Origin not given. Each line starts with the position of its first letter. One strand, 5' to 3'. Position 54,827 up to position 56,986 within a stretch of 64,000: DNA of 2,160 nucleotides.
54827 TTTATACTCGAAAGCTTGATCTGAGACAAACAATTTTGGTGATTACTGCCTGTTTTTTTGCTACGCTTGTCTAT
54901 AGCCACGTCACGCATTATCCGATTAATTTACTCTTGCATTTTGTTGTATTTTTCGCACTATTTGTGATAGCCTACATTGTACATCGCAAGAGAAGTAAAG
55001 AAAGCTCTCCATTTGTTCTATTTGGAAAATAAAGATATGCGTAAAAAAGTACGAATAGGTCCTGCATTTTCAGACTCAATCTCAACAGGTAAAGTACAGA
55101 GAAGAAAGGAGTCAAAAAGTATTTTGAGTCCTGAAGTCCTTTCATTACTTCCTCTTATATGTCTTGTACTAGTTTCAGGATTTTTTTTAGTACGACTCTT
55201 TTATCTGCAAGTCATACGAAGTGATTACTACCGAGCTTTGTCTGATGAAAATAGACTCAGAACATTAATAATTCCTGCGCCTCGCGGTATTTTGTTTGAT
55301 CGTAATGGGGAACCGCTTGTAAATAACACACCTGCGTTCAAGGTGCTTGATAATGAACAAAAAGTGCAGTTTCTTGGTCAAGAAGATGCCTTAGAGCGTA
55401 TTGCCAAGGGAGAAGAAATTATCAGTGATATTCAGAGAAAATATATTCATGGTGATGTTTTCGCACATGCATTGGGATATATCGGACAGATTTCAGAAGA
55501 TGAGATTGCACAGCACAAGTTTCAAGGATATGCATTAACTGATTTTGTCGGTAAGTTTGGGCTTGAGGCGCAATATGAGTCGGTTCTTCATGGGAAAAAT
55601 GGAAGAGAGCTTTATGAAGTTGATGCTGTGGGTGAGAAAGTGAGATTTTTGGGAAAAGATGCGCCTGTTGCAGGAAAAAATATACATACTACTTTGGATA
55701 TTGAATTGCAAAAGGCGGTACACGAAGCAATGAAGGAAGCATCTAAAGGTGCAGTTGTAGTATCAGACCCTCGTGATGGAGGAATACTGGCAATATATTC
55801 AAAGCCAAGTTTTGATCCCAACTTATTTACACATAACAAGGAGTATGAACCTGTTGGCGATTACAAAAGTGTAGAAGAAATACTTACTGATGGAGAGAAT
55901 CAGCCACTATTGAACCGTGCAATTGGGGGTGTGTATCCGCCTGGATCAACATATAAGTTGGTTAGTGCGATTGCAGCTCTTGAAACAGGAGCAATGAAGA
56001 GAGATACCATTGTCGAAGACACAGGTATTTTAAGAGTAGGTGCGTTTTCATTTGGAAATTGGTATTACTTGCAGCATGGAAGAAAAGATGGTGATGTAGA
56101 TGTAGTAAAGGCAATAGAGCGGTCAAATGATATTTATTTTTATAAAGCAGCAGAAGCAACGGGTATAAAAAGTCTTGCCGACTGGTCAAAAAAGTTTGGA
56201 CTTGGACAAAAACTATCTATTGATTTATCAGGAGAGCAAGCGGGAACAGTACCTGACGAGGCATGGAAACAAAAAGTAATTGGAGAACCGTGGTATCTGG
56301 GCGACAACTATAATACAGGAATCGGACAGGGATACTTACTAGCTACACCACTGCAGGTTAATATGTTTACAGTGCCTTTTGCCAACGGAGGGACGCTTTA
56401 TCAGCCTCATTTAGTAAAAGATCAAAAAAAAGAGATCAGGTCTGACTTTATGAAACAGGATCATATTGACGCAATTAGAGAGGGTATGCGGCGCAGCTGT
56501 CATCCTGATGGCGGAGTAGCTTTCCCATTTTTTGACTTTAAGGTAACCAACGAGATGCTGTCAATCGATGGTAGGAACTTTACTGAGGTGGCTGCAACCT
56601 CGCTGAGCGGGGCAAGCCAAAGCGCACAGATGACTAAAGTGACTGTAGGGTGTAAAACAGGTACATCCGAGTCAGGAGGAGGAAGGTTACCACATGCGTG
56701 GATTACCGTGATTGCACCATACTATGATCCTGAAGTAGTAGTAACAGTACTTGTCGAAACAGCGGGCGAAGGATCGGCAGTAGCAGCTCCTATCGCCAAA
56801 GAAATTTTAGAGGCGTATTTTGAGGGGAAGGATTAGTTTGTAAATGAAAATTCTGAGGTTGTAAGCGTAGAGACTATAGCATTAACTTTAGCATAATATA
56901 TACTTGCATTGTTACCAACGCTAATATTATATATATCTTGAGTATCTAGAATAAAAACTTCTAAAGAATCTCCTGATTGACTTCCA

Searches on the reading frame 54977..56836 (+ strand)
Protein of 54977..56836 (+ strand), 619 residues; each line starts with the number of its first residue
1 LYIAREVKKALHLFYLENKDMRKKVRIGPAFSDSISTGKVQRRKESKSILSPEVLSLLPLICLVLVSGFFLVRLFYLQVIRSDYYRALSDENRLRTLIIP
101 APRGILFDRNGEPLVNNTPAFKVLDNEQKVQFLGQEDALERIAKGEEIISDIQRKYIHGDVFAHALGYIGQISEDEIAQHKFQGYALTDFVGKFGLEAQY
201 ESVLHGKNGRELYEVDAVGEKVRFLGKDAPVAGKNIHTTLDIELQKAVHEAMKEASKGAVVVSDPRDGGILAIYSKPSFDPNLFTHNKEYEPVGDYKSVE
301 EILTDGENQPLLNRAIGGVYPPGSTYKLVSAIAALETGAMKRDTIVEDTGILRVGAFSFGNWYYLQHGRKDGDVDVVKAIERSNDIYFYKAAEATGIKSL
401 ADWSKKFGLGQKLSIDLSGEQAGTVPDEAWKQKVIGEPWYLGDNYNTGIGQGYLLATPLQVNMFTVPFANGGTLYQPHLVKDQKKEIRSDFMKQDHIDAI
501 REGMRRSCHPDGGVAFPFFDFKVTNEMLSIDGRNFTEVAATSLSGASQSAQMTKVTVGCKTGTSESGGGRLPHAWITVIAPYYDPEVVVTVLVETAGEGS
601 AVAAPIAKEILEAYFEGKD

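Call 48: search_protein_families(library=pfam, proteins=[window:54977-56836:+], max_evalue=0.001)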
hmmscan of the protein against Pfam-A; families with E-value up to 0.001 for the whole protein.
window:54977-56836:+ (619 aa): 2 families
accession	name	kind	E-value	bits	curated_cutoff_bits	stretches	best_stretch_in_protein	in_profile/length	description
PF00905.27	Transpeptidase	-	6.9e-57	193.4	22.1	1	258-612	1-299/299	Penicillin binding protein transpeptidase domain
PF03717.20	PBP_dimer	-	3.1e-29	103.1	24.4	2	144-222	98-176/180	Penicillin-binding Protein dimerisation domain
